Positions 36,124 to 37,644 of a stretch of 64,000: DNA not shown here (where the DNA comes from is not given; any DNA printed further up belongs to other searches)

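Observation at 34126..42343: Box-like (benzoyl-CoA epoxidase-type) CoA-thioester catabolic cluster in an archaeon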

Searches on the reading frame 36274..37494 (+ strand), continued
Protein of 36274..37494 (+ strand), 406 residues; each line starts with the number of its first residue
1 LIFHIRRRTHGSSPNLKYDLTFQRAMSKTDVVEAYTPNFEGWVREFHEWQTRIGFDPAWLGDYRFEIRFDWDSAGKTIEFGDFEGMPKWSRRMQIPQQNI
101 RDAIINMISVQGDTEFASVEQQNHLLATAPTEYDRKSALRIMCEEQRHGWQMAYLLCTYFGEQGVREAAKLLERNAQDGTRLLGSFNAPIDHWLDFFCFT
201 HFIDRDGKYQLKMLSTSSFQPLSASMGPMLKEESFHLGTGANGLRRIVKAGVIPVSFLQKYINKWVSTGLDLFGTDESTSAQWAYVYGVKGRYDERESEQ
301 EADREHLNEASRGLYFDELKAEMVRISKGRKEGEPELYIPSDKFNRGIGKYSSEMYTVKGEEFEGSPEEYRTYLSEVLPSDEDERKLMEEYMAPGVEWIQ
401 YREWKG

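Call 48: find_homologous_proteins(query=P0242, max_evalue=1e-20)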
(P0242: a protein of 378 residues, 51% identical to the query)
Query P0242 (378 aa): 5421 proteins with E <= 1e-20 among 7248 candidates; the best 120 are listed.
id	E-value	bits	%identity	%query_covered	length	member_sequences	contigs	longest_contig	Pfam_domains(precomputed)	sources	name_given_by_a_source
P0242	1.6e-256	869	100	100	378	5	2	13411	PF05138.19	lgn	-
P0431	2.0e-228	776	88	99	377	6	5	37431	PF05138.19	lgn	-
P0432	3.1e-227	773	87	99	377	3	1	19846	PF05138.19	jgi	jgi:benzoyl-CoA 2,3-dioxygenase component B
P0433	6.1e-226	768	87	99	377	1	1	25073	PF05138.19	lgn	-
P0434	8.5e-224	761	86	100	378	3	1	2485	PF05138.19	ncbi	-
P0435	6.2e-223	758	85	99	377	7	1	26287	PF05138.19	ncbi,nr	ncbi:phenylacetate-CoA oxygenase subunit PaaI [bacterium]|nr:phenylacetate-CoA oxygenase subunit Paa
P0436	8.2e-220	748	84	99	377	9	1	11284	PF05138.19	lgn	-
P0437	8.8e-214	728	82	100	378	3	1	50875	PF05138.19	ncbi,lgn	-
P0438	8.9e-213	725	81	99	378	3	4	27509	PF05138.19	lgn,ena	-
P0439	4.6e-208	709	81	99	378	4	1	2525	PF05138.19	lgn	-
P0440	4.9e-202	690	77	99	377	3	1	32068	PF05138.19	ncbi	-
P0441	1.6e-201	688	80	99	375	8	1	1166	PF05138.19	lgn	-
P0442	3.6e-186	637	72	99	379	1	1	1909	PF05138.19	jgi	-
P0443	1.8e-166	573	67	97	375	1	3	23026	PF05138.19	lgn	-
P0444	7.2e-160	551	65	97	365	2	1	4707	PF05138.19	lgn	-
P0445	7.8e-157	541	63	97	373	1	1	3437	PF05138.19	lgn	-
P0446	1.0e-156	540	62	98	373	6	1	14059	PF05138.19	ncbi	ncbi:MAG: Phenylacetic acid catabolic protein [Candidatus Acidoferrales bacterium]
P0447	1.8e-156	540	62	97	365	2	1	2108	PF05138.19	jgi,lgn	jgi:1,2-phenylacetyl-CoA epoxidase catalytic subunit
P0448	6.2e-156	538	62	97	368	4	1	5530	PF05138.19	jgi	jgi:benzoyl-CoA 2,3-dioxygenase component B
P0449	1.6e-155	537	63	97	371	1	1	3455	PF05138.19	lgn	-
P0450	3.4e-155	535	63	98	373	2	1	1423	PF05138.19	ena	-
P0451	5.0e-155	535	61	98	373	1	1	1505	PF05138.19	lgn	-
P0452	7.0e-155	534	62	99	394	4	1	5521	PF05138.19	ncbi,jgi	ncbi:MAG TPA: Phenylacetic acid catabolic protein [Acidobacteriota bacterium]|jgi:benzoyl-CoA 2,3-di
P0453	8.4e-155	534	63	97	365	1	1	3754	PF05138.19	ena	-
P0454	1.7e-154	533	63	97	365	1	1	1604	PF05138.19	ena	-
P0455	2.4e-154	533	62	98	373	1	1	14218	PF05138.19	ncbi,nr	ncbi:MAG: phenylacetate-CoA oxygenase subunit PaaI [Acidobacteria bacterium]|nr:phenylacetate-CoA ox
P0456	2.6e-154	533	62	98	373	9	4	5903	PF05138.19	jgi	jgi:benzoyl-CoA 2,3-dioxygenase component B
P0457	3.9e-154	532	62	97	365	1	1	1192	PF05138.19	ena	-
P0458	5.1e-154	532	63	97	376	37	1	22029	PF05138.19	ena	-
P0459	6.2e-154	531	60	99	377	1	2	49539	PF05138.19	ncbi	ncbi:MAG: Phenylacetic acid catabolic protein [Terriglobia bacterium]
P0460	6.5e-154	531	63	96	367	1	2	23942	PF05138.19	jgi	jgi:benzoyl-CoA 2,3-epoxidase subunit B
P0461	6.6e-154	531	63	96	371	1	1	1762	PF05138.19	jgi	-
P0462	1.0e-153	531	63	97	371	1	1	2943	PF05138.19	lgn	-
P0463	1.0e-153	531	63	97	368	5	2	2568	PF05138.19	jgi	jgi:benzoyl-CoA 2,3-dioxygenase component B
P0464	1.4e-153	530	61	98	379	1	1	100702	PF05138.19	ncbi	-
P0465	1.4e-153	530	62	97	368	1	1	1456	PF05138.19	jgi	jgi:benzoyl-CoA 2,3-dioxygenase component B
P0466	1.6e-153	530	62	98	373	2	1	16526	PF05138.19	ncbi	-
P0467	1.7e-153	530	61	98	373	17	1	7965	PF05138.19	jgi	jgi:benzoyl-CoA 2,3-dioxygenase component B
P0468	2.5e-153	529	62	96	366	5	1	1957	PF05138.19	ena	-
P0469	2.8e-153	529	63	97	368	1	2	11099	PF05138.19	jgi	jgi:benzoyl-CoA 2,3-dioxygenase component B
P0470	2.9e-153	529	62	97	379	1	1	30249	PF05138.19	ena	-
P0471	3.0e-153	529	63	96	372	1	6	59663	PF05138.19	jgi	jgi:benzoyl-CoA 2,3-dioxygenase component B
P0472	3.6e-153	529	63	96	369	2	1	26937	PF05138.19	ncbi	-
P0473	4.2e-153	529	62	98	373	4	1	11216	PF05138.19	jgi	-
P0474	4.7e-153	528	62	98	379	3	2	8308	PF05138.19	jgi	jgi:benzoyl-CoA 2,3-dioxygenase component B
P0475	5.2e-153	528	62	97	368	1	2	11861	PF05138.19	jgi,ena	-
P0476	6.5e-153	528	61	98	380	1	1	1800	PF05138.19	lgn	-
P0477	7.1e-153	528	63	97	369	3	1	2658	PF05138.19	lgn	-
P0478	8.5e-153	528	62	98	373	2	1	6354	PF05138.19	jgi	jgi:benzoyl-CoA 2,3-dioxygenase component B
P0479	1.2e-152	527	61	98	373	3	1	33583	PF05138.19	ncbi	-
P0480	1.2e-152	527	62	96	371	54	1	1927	PF05138.19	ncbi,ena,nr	ncbi:MAG TPA: Phenylacetic acid catabolic protein [Candidatus Binatia bacterium]|nr:Phenylacetic aci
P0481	1.4e-152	527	63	97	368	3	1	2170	PF05138.19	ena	-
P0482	1.5e-152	527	63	97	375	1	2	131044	PF05138.19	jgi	jgi:benzoyl-CoA 2,3-dioxygenase component B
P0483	1.6e-152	527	63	97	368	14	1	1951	PF05138.19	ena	-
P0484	1.8e-152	527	63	97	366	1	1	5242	PF05138.19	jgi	jgi:benzoyl-CoA 2,3-dioxygenase component B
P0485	1.8e-152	527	63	97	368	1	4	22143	PF05138.19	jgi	jgi:benzoyl-CoA 2,3-dioxygenase component B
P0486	1.8e-152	526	62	97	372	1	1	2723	PF05138.19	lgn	-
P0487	2.2e-152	526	62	96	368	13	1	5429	PF05138.19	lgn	-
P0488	2.3e-152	526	61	98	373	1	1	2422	PF05138.19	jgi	-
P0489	3.0e-152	526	62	96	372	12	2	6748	PF05138.19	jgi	-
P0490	3.0e-152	526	62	97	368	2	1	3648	PF05138.19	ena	-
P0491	3.3e-152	526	61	97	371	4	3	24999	PF05138.19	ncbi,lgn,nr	ncbi:MAG TPA: Phenylacetic acid catabolic protein [Terriglobia bacterium]|nr:Phenylacetic acid catab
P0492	3.3e-152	526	61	97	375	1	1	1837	PF05138.19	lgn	-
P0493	3.3e-152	526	63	97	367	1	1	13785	PF05138.19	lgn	-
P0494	3.6e-152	526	63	97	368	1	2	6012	PF05138.19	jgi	jgi:benzoyl-CoA 2,3-dioxygenase component B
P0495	3.7e-152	525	62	97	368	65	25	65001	PF05138.19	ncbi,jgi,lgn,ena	-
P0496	4.6e-152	525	63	97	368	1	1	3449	PF05138.19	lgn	-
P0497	4.8e-152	525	63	97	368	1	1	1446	PF05138.19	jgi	jgi:benzoyl-CoA 2,3-epoxidase subunit B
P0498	5.0e-152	525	63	97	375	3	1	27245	PF05138.19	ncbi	ncbi:MAG: Phenylacetic acid catabolic protein [Gemmatimonadales bacterium]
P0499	5.1e-152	525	61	97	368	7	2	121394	PF05138.19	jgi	jgi:benzoyl-CoA 2,3-dioxygenase component B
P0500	5.4e-152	525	61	97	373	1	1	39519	PF05138.19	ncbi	ncbi:MAG: Phenylacetic acid catabolic protein [Terriglobia bacterium]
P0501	5.5e-152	525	63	97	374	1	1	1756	PF05138.19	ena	-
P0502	6.0e-152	525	62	96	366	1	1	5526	PF05138.19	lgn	-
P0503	6.2e-152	525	63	96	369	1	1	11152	PF05138.19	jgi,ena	-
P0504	6.3e-152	525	62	97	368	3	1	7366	PF05138.19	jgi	jgi:benzoyl-CoA 2,3-dioxygenase component B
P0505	6.6e-152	525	62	97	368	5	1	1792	PF05138.19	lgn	-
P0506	6.7e-152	525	61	98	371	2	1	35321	PF05138.19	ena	-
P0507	6.8e-152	525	63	97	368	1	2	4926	PF05138.19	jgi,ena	jgi:benzoyl-CoA 2,3-dioxygenase component B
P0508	6.8e-152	525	62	97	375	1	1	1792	PF05138.19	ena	-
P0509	6.9e-152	525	62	98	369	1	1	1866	PF05138.19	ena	-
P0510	7.4e-152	524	61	98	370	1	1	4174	PF05138.19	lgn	-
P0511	7.5e-152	524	60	98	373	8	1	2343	PF05138.19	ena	-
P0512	7.9e-152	524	61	98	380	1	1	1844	PF05138.19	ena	-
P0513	8.1e-152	524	61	97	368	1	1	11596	PF05138.19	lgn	-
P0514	8.2e-152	524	63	97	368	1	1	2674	PF05138.19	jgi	jgi:benzoyl-CoA 2,3-epoxidase subunit B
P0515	8.9e-152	524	61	97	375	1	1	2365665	PF05138.19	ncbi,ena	-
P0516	9.2e-152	524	61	98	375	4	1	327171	PF05138.19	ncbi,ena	-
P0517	9.5e-152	524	63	97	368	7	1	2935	PF05138.19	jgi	jgi:benzoyl-CoA 2,3-epoxidase subunit B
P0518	9.9e-152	524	62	96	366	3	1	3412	PF05138.19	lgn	-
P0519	1.1e-151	524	61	97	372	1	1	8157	PF05138.19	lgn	-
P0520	1.2e-151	524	63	97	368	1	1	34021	PF05138.19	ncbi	ncbi:MAG: Phenylacetic acid catabolic protein [Candidatus Binatia bacterium]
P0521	1.3e-151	524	60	97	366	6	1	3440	PF05138.19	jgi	jgi:benzoyl-CoA 2,3-dioxygenase component B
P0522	1.4e-151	524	61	98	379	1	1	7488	PF05138.19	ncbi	-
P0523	1.4e-151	524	62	97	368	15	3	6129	PF05138.19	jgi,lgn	jgi:benzoyl-CoA 2,3-dioxygenase component B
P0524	1.5e-151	523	61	97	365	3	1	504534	PF05138.19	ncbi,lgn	ncbi:MAG: hypothetical protein Kow0074_05000 [Candidatus Zixiibacteriota bacterium]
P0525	1.7e-151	523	60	98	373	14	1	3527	PF05138.19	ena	-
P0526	1.7e-151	523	61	98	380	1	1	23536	PF05138.19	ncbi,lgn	-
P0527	1.7e-151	523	63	96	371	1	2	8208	PF05138.19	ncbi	-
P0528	1.9e-151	523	62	96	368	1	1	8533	PF05138.19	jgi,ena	jgi:benzoyl-CoA 2,3-dioxygenase component B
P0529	2.2e-151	523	61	98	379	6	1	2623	PF05138.19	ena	-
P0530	2.5e-151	523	62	97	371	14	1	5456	PF05138.19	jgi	jgi:benzoyl-CoA 2,3-dioxygenase component B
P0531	2.6e-151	523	62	96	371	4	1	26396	PF05138.19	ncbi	ncbi:MAG: Phenylacetic acid catabolic protein [Terriglobia bacterium]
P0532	2.6e-151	523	62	97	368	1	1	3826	PF05138.19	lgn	-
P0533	2.7e-151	523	62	99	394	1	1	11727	PF05138.19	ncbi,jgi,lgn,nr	ncbi:MAG TPA: Phenylacetic acid catabolic protein [Acidobacteriota bacterium]|jgi:benzoyl-CoA 2,3-di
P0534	2.9e-151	523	62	97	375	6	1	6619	PF05138.19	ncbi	-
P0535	3.0e-151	522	62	96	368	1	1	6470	PF05138.19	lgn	-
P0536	3.1e-151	522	61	98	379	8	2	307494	PF05138.19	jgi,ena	-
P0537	3.8e-151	522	63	96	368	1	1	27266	PF05138.19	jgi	jgi:benzoyl-CoA 2,3-epoxidase subunit B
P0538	5.1e-151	522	62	98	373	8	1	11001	PF05138.19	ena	-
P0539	5.2e-151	522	61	97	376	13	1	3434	PF05138.19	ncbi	-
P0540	5.6e-151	522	63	97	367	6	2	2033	PF05138.19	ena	-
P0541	5.9e-151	522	61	97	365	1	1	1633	PF05138.19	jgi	jgi:1,2-phenylacetyl-CoA epoxidase catalytic subunit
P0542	6.5e-151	521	62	96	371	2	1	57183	PF05138.19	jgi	jgi:benzoyl-CoA 2,3-epoxidase subunit B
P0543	7.1e-151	521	61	97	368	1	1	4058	PF05138.19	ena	-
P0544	7.9e-151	521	60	96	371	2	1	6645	PF05138.19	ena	-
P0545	1.0e-150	521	61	96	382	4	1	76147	PF05138.19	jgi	jgi:benzoyl-CoA 2,3-epoxidase subunit B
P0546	1.1e-150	521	60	98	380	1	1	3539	PF05138.19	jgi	-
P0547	1.1e-150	521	62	97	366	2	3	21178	PF05138.19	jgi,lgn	jgi:benzoyl-CoA 2,3-dioxygenase component B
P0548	1.1e-150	521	61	98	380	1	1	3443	PF05138.19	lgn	-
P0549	1.2e-150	521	62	98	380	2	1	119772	PF05138.19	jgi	jgi:benzoyl-CoA 2,3-epoxidase subunit B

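Call 50: find_encoding_contigs(protein=P0515, flank=9000, max_places=1)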
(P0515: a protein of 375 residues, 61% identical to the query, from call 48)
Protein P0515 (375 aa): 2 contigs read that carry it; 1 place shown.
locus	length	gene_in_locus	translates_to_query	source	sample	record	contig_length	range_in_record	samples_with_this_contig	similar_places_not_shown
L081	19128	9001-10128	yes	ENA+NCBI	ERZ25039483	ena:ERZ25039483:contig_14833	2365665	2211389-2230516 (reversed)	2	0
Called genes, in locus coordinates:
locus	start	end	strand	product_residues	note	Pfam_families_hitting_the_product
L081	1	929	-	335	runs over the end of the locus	PF12127:FloA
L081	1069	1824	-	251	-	PF24961:NfeD_membrane, PF01957:NfeD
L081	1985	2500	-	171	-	-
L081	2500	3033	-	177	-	-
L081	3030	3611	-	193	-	PF04542:Sigma70_r2, PF08281:Sigma70_r4_2, PF04545:Sigma70_r4 (faint)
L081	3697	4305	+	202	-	PF00440:TetR_N, PF17932:TetR_C_24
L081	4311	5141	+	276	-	PF00378:ECH_1, PF16113:ECH_2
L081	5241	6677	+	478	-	PF00171:Aldedh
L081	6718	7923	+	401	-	PF00108:Thiolase_N, PF22691:Thiolase_C_1 (faint), PF00109:ketoacyl-synt (faint), PF02803:Thiolase_C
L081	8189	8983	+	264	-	PF00378:ECH_1, PF16113:ECH_2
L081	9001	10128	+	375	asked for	PF05138:PaaA_PaaC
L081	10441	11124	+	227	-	PF03009:GDPD, PF13653:GDPD_2 (faint)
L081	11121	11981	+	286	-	PF02737:3HCDH_N, PF00725:3HCDH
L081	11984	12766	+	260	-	PF00378:ECH_1, PF16113:ECH_2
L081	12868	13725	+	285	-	PF04909:Amidohydro_2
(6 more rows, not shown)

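Call 51: find_encoding_contigs(protein=P0524, flank=9000, max_places=1)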
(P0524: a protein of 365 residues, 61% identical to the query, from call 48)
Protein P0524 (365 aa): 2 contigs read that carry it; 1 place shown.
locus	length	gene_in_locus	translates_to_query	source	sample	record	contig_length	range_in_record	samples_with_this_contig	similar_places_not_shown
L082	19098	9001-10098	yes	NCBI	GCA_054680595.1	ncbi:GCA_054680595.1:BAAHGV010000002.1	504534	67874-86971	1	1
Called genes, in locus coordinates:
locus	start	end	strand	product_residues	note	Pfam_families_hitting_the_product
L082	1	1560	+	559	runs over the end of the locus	PF17803:Cadherin_4 (weak), PF17892:Cadherin_5, PF17963:Big_9, PF17803:Cadherin_4, PF17892:Cadherin_5, PF17963:Big_9, PF17803:Cadherin_4, PF17963:Big_9, +2 more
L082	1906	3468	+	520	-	-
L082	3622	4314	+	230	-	PF09976:TPR_21, PF07719:TPR_2 (faint), PF13174:TPR_6 (faint), PF13424:TPR_12 (faint), PF13525:YfiO (weak), PF14559:TPR_19 (faint)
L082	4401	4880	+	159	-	PF09685:MamF_MmsF (weak)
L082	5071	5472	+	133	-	PF01042:Ribonuc_L-PSP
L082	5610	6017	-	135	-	PF00072:Response_reg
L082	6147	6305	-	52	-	-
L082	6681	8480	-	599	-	-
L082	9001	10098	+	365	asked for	PF05138:PaaA_PaaC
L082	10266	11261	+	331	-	PF02421:FeoB_N, PF01926:MMR_HSR1, PF02824:TGS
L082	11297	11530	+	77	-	-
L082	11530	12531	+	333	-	PF00248:Aldo_ket_red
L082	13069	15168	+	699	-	PF00676:E1_dh, PF02779:Transket_pyr, PF02780:Transketolase_C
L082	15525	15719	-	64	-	-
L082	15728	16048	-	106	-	PF13424:TPR_12 (weak), PF24575:TPR_Slam (weak), PF07719:TPR_2 (weak), PF13181:TPR_8 (weak), PF13428:TPR_14 (weak), PF13432:TPR_16, PF13414:TPR_11, PF14559:TPR_19, +6 more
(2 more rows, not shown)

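Call 52: find_encoding_contigs(protein=P0437, flank=9000, max_places=1)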
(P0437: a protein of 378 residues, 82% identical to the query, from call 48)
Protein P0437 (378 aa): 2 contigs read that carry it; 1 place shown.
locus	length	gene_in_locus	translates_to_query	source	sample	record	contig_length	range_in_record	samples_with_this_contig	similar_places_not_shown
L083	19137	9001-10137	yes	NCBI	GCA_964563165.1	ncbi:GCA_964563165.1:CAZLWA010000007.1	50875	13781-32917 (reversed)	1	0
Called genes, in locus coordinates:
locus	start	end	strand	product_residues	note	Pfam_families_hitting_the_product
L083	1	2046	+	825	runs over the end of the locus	PF02190:LON_substr_bdg, PF00004:AAA, PF07728:AAA_5, PF22667:Lon_lid, PF05362:Lon_C, PF13541:ChlI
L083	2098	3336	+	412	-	PF00072:Response_reg, PF02518:HATPase_c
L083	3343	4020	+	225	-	PF02627:CMD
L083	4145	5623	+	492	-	PF00072:Response_reg, PF00158:Sigma54_activat, PF01078:Mg_chelatase (faint), PF14532:Sigma54_activ_2, PF00004:AAA (weak), PF07728:AAA_5 (weak), PF25601:AAA_lid_14, PF02954:HTH_8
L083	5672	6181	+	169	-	PF01965:DJ-1_PfpI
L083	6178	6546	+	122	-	PF01648:ACPS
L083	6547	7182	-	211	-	PF01596:Methyltransf_3, PF08241:Methyltransf_11, PF13578:Methyltransf_24, PF13649:Methyltransf_25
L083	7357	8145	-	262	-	PF00398:RrnaAD, PF08242:Methyltransf_12 (faint)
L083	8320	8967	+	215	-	PF00440:TetR_N, PF17932:TetR_C_24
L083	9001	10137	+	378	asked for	PF05138:PaaA_PaaC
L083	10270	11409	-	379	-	PF03590:AsnA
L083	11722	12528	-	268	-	PF12740:PETase (weak), PF01738:DLH, PF12146:Hydrolase_4 (faint), PF00326:Peptidase_S9 (faint), PF08840:BAAT_C (weak)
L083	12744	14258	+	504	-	PF19193:Tectonin, PF00754:F5_F8_type_C, PF22633:F5_F8_type_C_2, PF00030:Crystall (weak)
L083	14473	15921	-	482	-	PF02775:TPP_enzyme_C, PF01558:POR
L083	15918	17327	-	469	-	PF00037:Fer4 (faint), PF12797:Fer4_2 (faint), PF12837:Fer4_6 (faint), PF13237:Fer4_10 (weak), PF12800:Fer4_4 (faint), PF12838:Fer4_7, PF01855:POR_N, PF17147:PFOR_II, +2 more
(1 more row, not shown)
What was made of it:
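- Several bacterial short BoxBs are solitary (calls 51, 52).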

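Call 53: find_encoding_contigs(protein=P0516, flank=9000, max_places=1)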
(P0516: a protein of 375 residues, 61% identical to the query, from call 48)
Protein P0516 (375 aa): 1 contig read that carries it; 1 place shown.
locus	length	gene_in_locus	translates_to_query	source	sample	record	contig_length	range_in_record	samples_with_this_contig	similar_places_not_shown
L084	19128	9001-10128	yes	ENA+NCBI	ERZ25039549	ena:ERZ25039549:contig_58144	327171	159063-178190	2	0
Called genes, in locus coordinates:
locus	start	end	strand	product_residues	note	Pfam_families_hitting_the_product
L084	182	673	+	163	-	PF05163:DinB, PF12867:DinB_2 (weak)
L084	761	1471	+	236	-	-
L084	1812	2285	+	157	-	PF06983:3-dmu-9_3-mt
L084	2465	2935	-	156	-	-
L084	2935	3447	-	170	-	-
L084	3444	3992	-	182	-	PF04542:Sigma70_r2, PF08281:Sigma70_r4_2, PF04545:Sigma70_r4 (faint)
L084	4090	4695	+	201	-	PF00440:TetR_N, PF17932:TetR_C_24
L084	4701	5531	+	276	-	PF00378:ECH_1, PF16113:ECH_2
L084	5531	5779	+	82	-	PF00171:Aldedh (weak)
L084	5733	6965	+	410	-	PF00171:Aldedh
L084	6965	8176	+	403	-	PF00108:Thiolase_N, PF22691:Thiolase_C_1 (faint), PF02803:Thiolase_C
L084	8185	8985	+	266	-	PF00378:ECH_1, PF16113:ECH_2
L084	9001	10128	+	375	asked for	PF05138:PaaA_PaaC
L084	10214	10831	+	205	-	PF03009:GDPD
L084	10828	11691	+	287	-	PF02737:3HCDH_N, PF00725:3HCDH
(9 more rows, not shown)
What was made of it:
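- The same enzyme set recurs next to bacterial short BoxBs: TetR-ECH-ALDH-thiolase-ECH-sBoxB-HADH-ECH (calls 50, 53).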

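Call 54: find_encoding_contigs(protein=P0536, flank=9000, max_places=1)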
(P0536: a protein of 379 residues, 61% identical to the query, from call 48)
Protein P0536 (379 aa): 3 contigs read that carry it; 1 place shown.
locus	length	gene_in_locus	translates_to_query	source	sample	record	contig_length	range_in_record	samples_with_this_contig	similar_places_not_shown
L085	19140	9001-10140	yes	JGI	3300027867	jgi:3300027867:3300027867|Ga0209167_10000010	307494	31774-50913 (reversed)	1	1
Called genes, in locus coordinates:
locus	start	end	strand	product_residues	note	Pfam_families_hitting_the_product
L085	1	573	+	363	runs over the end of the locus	PF01715:IPPT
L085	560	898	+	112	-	PF17209:Hfq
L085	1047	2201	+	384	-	PF13167:GTP-bdg_N, PF16360:GTP-bdg_M, PF01926:MMR_HSR1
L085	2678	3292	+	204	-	PF01066:CDP-OH_P_transf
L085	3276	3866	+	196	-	PF01871:AMMECR1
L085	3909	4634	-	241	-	-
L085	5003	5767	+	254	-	PF00440:TetR_N, PF17932:TetR_C_24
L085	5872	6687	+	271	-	PF00378:ECH_1, PF16113:ECH_2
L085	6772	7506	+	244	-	PF07722:Peptidase_C26, PF00117:GATase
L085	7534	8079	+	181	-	PF03167:UDG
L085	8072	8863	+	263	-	PF00378:ECH_1, PF16113:ECH_2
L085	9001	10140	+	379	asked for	PF05138:PaaA_PaaC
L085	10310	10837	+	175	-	PF00111:Fer2, PF01799:Fer2_2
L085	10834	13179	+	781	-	PF01315:Ald_Xan_dh_C, PF02738:MoCoBD_1, PF20256:MoCoBD_2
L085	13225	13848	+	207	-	-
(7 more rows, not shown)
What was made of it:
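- The recurrent bacterial association with TetR, ALDH, thiolase, HADH and several crotonases looks catabolic (calls 50, 53, 54).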

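Call 55: find_encoding_contigs(protein=P0482, flank=9000, max_places=1)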
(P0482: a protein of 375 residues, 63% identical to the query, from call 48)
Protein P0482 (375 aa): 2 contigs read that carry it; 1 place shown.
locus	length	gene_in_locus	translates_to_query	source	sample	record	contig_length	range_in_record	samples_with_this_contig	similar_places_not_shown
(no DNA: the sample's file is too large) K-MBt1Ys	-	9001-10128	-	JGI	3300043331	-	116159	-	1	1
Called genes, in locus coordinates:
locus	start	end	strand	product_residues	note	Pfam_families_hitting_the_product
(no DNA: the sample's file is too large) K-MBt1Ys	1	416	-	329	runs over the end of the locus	PF00676:E1_dh, PF02775:TPP_enzyme_C (weak)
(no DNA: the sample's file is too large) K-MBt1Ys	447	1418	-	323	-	PF02779:Transket_pyr, PF02780:Transketolase_C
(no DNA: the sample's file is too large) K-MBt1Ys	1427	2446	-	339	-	PF00676:E1_dh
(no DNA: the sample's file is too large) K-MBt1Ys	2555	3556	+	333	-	PF13379:NMT1_2, PF09084:NMT1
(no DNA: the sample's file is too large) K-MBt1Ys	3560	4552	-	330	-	PF08240:ADH_N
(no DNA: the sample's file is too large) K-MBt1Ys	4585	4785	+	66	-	-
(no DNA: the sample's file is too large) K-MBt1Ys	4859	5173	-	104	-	PF00903:Glyoxalase (weak)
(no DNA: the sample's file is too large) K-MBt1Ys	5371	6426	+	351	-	PF04055:Radical_SAM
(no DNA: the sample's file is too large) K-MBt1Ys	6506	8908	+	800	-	PF01590:GAF, PF13185:GAF_2, PF13492:GAF_3, PF05524:PEP-utilisers_N, PF00391:PEP-utilizers, PF02896:PEP-utilizers_C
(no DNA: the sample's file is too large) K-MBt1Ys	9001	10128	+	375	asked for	PF05138:PaaA_PaaC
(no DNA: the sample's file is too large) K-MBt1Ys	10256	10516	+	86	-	-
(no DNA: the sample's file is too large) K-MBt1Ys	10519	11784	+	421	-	PF01512:Complex1_51K, PF10531:SLBB (weak), PF10589:NADH_4Fe-4S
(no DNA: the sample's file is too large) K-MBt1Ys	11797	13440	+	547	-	PF07969:Amidohydro_3, PF01979:Amidohydro_1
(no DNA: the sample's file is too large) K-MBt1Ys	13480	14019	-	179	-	-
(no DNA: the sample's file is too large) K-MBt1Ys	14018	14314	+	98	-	-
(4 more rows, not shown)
